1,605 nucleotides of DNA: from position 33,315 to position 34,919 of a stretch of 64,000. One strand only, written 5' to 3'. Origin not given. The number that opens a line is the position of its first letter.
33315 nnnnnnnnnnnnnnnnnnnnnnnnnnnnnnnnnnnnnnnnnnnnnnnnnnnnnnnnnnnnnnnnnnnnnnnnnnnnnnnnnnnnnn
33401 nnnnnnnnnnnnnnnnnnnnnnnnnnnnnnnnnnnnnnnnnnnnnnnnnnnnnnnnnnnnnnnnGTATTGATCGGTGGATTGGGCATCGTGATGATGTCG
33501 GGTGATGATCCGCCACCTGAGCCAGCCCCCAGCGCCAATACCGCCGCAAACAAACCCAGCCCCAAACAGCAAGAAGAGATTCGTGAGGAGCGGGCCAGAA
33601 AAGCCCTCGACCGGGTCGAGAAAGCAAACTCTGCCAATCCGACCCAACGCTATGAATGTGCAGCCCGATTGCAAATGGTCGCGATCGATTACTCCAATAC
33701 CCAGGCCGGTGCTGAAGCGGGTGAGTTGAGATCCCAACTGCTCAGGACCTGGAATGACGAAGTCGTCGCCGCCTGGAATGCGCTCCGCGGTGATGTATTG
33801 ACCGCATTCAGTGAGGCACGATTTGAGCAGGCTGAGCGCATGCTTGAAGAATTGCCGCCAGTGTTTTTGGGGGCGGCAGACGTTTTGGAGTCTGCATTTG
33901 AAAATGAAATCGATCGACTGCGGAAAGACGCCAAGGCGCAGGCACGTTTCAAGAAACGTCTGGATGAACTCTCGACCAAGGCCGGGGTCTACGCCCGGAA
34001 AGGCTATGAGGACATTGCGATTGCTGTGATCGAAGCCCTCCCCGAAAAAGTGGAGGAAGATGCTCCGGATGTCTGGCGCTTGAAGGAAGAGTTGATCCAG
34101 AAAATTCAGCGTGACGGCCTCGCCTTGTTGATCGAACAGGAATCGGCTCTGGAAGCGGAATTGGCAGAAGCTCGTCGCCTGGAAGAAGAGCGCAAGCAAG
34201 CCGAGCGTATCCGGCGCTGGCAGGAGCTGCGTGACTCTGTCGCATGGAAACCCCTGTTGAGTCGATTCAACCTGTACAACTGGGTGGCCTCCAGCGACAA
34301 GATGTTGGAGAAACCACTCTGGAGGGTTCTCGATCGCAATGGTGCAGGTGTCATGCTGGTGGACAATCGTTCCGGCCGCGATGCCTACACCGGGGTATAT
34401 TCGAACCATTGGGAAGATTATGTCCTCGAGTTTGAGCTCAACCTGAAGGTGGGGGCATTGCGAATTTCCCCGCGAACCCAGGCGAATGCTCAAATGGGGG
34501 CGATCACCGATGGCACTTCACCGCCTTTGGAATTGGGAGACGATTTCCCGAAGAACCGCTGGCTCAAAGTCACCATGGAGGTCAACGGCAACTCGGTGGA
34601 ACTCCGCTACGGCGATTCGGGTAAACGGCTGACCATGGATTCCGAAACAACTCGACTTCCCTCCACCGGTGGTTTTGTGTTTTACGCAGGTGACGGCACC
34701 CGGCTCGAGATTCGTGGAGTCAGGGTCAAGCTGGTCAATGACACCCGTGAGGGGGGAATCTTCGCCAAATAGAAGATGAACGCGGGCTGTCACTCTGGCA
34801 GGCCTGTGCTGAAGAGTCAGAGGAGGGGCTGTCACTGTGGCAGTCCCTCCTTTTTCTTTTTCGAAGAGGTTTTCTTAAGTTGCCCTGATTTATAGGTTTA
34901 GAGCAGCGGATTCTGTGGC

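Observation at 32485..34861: Two-gene module at the ftsA/ftsZ position of the dcw cluster: MshEN-like mini-protein coupled to an (AAAKQ)x20 bitopic protein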

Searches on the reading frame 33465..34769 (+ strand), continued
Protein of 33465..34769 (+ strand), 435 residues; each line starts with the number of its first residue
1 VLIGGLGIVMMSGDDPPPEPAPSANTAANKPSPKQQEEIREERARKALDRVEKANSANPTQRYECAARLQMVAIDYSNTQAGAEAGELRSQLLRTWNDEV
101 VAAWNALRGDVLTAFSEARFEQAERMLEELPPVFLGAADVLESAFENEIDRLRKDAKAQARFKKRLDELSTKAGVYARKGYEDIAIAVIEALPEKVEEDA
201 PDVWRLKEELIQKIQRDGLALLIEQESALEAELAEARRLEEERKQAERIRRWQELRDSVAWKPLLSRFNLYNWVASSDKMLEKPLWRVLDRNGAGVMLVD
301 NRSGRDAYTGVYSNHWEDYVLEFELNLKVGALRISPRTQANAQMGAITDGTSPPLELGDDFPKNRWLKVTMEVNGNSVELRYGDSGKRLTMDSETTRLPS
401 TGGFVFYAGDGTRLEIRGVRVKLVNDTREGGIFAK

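Call 61: find_encoding_contigs(protein=P0055, flank=10000, max_places=2)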
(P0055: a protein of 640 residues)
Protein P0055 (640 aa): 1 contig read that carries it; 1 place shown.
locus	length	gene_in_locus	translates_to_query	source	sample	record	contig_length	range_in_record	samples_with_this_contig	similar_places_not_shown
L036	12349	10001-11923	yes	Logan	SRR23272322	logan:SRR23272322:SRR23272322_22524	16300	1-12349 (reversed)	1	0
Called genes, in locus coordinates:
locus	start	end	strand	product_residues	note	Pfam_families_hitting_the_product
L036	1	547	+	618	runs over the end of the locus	PF08245:Mur_ligase_M, PF02875:Mur_ligase_C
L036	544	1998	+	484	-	PF01225:Mur_ligase (weak), PF08245:Mur_ligase_M, PF02875:Mur_ligase_C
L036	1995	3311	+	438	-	PF01098:FTSW_RODA_SPOVE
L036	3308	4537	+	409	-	PF03033:Glyco_transf_28, PF04101:Glyco_tran_28_C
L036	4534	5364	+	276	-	-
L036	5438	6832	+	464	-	PF01225:Mur_ligase, PF08245:Mur_ligase_M, PF02875:Mur_ligase_C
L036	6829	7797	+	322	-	PF01565:FAD_binding_4, PF02873:MurB_C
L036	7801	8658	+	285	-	-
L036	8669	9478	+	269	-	PF01887:SAM_HAT_N, PF20257:SAM_HAT_C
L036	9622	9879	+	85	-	-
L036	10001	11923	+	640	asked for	-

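Call 63: list_cluster_members(proteins=[P0062, P0076, P0073, P0055, P0089, P0094, P0071, P0079, P0068, P0064])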
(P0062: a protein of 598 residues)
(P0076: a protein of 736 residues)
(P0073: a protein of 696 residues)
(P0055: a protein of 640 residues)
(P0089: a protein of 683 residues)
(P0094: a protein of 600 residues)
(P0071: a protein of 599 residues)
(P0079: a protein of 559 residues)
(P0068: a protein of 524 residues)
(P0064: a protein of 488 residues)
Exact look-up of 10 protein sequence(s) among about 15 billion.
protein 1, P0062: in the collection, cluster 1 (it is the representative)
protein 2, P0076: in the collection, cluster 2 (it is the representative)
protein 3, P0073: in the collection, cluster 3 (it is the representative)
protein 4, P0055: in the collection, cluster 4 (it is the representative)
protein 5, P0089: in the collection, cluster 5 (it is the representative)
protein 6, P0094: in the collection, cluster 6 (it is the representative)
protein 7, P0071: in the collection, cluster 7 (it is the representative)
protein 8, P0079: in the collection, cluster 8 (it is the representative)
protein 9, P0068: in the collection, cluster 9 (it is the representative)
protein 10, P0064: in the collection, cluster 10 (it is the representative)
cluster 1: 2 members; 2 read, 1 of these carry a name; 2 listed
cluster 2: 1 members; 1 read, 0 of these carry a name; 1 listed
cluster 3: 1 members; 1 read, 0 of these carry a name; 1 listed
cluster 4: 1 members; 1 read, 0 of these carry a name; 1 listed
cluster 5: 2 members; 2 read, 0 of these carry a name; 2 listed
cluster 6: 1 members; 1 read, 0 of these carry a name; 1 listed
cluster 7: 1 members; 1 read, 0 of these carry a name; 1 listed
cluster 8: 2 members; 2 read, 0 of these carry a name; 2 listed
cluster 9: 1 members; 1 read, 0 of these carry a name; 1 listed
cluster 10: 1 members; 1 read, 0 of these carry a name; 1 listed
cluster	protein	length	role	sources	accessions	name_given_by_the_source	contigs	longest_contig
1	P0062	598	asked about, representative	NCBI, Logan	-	-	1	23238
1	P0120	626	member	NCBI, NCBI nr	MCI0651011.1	MAG: hypothetical protein L0Z55_03930 [Planctomycetes bacterium] | hypothetical protein [Planctomycetota bacterium]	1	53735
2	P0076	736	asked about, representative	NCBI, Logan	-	-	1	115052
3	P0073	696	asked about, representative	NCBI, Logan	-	-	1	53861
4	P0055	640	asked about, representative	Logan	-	-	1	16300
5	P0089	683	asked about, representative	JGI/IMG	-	-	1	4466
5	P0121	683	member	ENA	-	-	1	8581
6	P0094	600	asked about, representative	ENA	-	-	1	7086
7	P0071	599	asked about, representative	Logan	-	-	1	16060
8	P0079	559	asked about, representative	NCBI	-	-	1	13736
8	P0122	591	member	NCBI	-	-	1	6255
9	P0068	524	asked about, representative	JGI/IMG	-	-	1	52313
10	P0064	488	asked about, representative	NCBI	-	-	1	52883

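Call 79: find_encoding_contigs(protein=P0064, flank=10000, max_places=1)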
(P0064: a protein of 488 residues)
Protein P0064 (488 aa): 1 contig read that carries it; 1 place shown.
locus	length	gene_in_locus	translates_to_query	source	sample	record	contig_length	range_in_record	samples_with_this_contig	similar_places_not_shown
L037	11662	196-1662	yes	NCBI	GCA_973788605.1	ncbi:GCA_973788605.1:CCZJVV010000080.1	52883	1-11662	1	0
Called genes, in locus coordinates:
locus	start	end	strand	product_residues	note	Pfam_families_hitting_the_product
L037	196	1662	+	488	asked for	-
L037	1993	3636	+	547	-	PF00118:Cpn60_TCP1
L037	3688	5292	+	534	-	PF00118:Cpn60_TCP1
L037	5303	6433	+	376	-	PF00226:DnaJ, PF01556:DnaJ_C, PF00684:DnaJ_CXXCXGXG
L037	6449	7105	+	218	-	PF01025:GrpE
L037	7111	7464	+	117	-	PF09723:Zn_ribbon_8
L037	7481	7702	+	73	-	PF03884:YacG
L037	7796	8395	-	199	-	PF07963:N_methyl (weak)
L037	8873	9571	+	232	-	-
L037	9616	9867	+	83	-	-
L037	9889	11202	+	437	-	PF13570:Beta-prop_ACSF4 (weak), PF13360:PQQ_2 (weak), PF13570:Beta-prop_ACSF4, PF13360:PQQ_2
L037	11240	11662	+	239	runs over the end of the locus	PF13489:Methyltransf_23, PF01209:Ubie_methyltran, PF13847:Methyltransf_31, PF08241:Methyltransf_11, PF08242:Methyltransf_12, PF13649:Methyltransf_25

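Call 80: find_encoding_contigs(protein=P0068, flank=10000, max_places=1)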
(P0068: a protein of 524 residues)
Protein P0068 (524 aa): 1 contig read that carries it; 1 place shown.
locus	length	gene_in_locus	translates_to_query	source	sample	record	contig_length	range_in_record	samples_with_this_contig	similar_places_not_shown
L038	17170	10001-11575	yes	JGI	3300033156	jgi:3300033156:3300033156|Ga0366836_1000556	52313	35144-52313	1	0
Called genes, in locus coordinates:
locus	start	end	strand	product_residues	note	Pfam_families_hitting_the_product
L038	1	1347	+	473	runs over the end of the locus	PF01225:Mur_ligase, PF08245:Mur_ligase_M, PF02875:Mur_ligase_C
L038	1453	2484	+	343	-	PF00953:Glycos_transf_4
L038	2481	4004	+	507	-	PF01098:FTSW_RODA_SPOVE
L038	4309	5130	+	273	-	PF03033:Glyco_transf_28, PF04101:Glyco_tran_28_C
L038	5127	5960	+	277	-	PF01476:LysM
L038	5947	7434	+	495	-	PF01225:Mur_ligase, PF08245:Mur_ligase_M, PF02875:Mur_ligase_C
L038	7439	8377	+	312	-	-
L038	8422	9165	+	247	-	PF01887:SAM_HAT_N, PF20257:SAM_HAT_C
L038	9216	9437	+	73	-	-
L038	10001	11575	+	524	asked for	-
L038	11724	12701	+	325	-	-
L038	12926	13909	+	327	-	PF02086:MethyltransfD12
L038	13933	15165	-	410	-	PF20583:DUF6786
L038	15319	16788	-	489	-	-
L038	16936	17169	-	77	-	?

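Call 85: search_protein_families(library=ncbifam, proteins=[L001:9048-9302:+, L027:1579-1806:+, L029:7436-7669:+, L031:9534-9749:+, L032:80-295:+, L034:9437-9727:+, L036:9622-9876:+], max_evalue=0.0001)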
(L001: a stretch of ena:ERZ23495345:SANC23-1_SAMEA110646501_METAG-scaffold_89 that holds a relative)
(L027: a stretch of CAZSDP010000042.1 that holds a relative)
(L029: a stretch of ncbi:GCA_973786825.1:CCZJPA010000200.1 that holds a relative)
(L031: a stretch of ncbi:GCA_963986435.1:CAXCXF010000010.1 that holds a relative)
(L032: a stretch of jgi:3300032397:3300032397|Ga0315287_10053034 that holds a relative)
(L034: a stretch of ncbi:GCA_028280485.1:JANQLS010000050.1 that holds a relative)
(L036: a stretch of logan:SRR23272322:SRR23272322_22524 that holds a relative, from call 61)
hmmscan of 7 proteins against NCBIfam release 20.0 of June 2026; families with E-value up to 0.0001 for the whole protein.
L001:9048-9302:+ (85 aa): 1 family
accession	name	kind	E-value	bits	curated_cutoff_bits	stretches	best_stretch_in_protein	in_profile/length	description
NF053729.1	c-di-GMP_motif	domain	3.1e-10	39.7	38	1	11-67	2-52/53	cyclic di-GMP-binding domain-containing protein, MshE-related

L027:1579-1806:+ (76 aa): 1 family
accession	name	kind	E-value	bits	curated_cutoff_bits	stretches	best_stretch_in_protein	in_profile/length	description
NF053729.1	c-di-GMP_motif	domain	6.6e-12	45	38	1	7-61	2-50/53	cyclic di-GMP-binding domain-containing protein, MshE-related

L029:7436-7669:+ (78 aa): 1 family
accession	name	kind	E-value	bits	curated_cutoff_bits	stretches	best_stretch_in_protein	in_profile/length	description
NF053729.1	c-di-GMP_motif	domain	4.5e-09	36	38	1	14-68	2-50/53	cyclic di-GMP-binding domain-containing protein, MshE-related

L031:9534-9749:+ (72 aa): 1 family
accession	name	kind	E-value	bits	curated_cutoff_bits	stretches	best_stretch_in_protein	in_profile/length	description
NF053729.1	c-di-GMP_motif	domain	1.2e-06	28.2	38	1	6-61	1-51/53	cyclic di-GMP-binding domain-containing protein, MshE-related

L032:80-295:+ (72 aa): 1 family
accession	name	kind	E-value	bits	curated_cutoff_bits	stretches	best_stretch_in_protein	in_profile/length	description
NF053729.1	c-di-GMP_motif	domain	9.4e-10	38.1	38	1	9-63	2-50/53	cyclic di-GMP-binding domain-containing protein, MshE-related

L034:9437-9727:+ (97 aa): 1 family
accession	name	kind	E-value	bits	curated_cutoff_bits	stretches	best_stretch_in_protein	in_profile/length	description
NF053729.1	c-di-GMP_motif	domain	1e-09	38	38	1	12-65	2-50/53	cyclic di-GMP-binding domain-containing protein, MshE-related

L036:9622-9876:+ (85 aa): 1 family
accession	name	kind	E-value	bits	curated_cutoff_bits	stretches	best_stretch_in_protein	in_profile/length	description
NF053729.1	c-di-GMP_motif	domain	3.7e-07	29.8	38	1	17-71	2-50/53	cyclic di-GMP-binding domain-containing protein, MshE-related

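Call 96: find_encoding_contigs(protein=P0074, flank=10000, max_places=2)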
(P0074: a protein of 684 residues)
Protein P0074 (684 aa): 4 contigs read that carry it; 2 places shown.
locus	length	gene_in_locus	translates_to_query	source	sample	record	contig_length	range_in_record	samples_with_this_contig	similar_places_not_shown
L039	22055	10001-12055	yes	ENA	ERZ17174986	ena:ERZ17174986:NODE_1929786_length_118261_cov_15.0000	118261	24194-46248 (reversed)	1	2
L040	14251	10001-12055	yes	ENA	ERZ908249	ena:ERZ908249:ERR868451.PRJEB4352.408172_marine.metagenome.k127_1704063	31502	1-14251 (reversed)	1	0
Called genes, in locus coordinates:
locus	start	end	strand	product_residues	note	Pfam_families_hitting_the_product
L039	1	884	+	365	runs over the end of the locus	PF00953:Glycos_transf_4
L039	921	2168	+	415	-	PF01098:FTSW_RODA_SPOVE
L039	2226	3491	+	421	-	PF03033:Glyco_transf_28, PF04101:Glyco_tran_28_C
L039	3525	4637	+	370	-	PF01476:LysM (weak)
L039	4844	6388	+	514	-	PF01225:Mur_ligase, PF08245:Mur_ligase_M, PF02875:Mur_ligase_C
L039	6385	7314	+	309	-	PF01565:FAD_binding_4, PF02873:MurB_C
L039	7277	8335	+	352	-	-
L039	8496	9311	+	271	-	PF01887:SAM_HAT_N, PF20257:SAM_HAT_C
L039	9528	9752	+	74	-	-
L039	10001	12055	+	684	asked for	-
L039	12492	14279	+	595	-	PF00118:Cpn60_TCP1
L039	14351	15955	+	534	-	PF00118:Cpn60_TCP1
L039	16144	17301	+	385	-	PF00226:DnaJ, PF01556:DnaJ_C, PF00684:DnaJ_CXXCXGXG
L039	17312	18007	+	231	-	PF01025:GrpE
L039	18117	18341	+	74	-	PF03884:YacG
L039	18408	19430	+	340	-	-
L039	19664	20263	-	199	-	PF07963:N_methyl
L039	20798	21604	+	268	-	-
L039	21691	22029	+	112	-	-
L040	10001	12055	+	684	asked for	-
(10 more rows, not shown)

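Call 99: fold_search(model_id=the predicted structure, library=pdb)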
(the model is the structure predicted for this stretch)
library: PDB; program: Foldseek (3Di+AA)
matches with E <= 10: 1450; with E <= 0.001: 149
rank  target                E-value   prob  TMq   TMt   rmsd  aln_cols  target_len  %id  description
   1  9eob                  6.2e-06  1.00  0.25  0.19   8.0       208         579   10  Engineered GH181 sialidase from Akkermansia muciniphila (released 2025-03-26)
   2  8hls_A                9.5e-06  1.00  0.25  0.20   7.3       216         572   10  Crystal structure of the sialidase Am1547 from A.muciniphila (released 2024-06-05)
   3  8axi_A                1.9e-05  1.00  0.24  0.19   6.7       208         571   10  Sialidases and Fucosidases of Akkermansia muciniphila are key for rapid growth on colonic mucin and nutrient sharing a (released 2023-03-01)
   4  2zaa_A                2.1e-05  1.00  0.26  0.43   6.5       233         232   10  Crystal Structure of Family 7 Alginate Lyase A1-II' H191N/Y284F in Complex with Substrate (GGMG) (released 2008-05-27)
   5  9qc7_B                2.1e-05  1.00  0.24  0.11  36.7       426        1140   10  BoNT-NTNH complex from Clostridium botulinum Serotype B1 (released 2025-09-10)
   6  7yl6_B                2.3e-05  1.00  0.25  0.27   8.5       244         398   11  Cell surface protein YwfG protein complexed with alpha-1,2-mannobiose (released 2023-06-07)
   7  3o12                  2.3e-05  1.00  0.22  0.43   8.6       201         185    9  The crystal structure of a functionally unknown protein from Saccharomyces cerevisiae. (released 2010-09-15)
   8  8axs_B                2.4e-05  1.00  0.23  0.18   8.2       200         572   11  Sialidases and Fucosidases of Akkermansia muciniphila are key for rapid growth on colonic mucin and nutrient sharing a (released 2023-03-01)
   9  8axs_A                2.7e-05  1.00  0.23  0.18   7.4       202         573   11  Sialidases and Fucosidases of Akkermansia muciniphila are key for rapid growth on colonic mucin and nutrient sharing a (released 2023-03-01)
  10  8axi_B                3.0e-05  1.00  0.24  0.19   6.7       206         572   10  Sialidases and Fucosidases of Akkermansia muciniphila are key for rapid growth on colonic mucin and nutrient sharing a (released 2023-03-01)
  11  1w9f_B                4.8e-05  1.00  0.22  0.56   8.0       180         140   13  CBM29-2 mutant R112A: Probing the Mechanism of Ligand Recognition by Family 29 Carbohydrate Binding Modules (released 2005-03-22)
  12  2z42                  5.4e-05  1.00  0.25  0.42   6.6       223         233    8  Crystal Structure of Family 7 Alginate Lyase A1-II' from Sphingomonas sp. A1 (released 2008-05-27)
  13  3lcp_A                5.4e-05  1.00  0.25  0.42   7.8       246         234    8  Crystal structure of the carbohydrate recognition domain of LMAN1 in complex with MCFD2 (released 2010-01-26)
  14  3wht_A                5.4e-05  1.00  0.23  0.43   7.7       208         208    8  Crystal structure of ERGIC-53/MCFD2, Calcium-free form (released 2014-01-15)
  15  8g1l                  5.4e-05  1.00  0.22  0.35   8.1       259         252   10  Lectin domain of Aap (Staphylococcus epidermidis Accumulation Associated Protein) (released 2024-02-14)
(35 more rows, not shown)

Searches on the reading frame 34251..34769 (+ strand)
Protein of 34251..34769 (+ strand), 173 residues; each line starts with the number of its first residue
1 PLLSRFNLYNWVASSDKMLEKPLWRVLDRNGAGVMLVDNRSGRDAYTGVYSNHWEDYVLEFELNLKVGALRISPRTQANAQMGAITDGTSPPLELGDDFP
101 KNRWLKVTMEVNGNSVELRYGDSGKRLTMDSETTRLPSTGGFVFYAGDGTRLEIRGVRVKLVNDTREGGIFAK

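Call 26: search_protein_families(library=pfam, proteins=[window:34251-34769:+], max_evalue=1)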
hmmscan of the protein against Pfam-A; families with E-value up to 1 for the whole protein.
window:34251-34769:+ (173 aa): 1 family
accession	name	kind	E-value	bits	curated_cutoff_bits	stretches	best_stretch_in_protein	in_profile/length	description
PF06439.18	3keto-disac_hyd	-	0.025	15.1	26.8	1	24-119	60-142/187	3-keto-disaccharide hydrolase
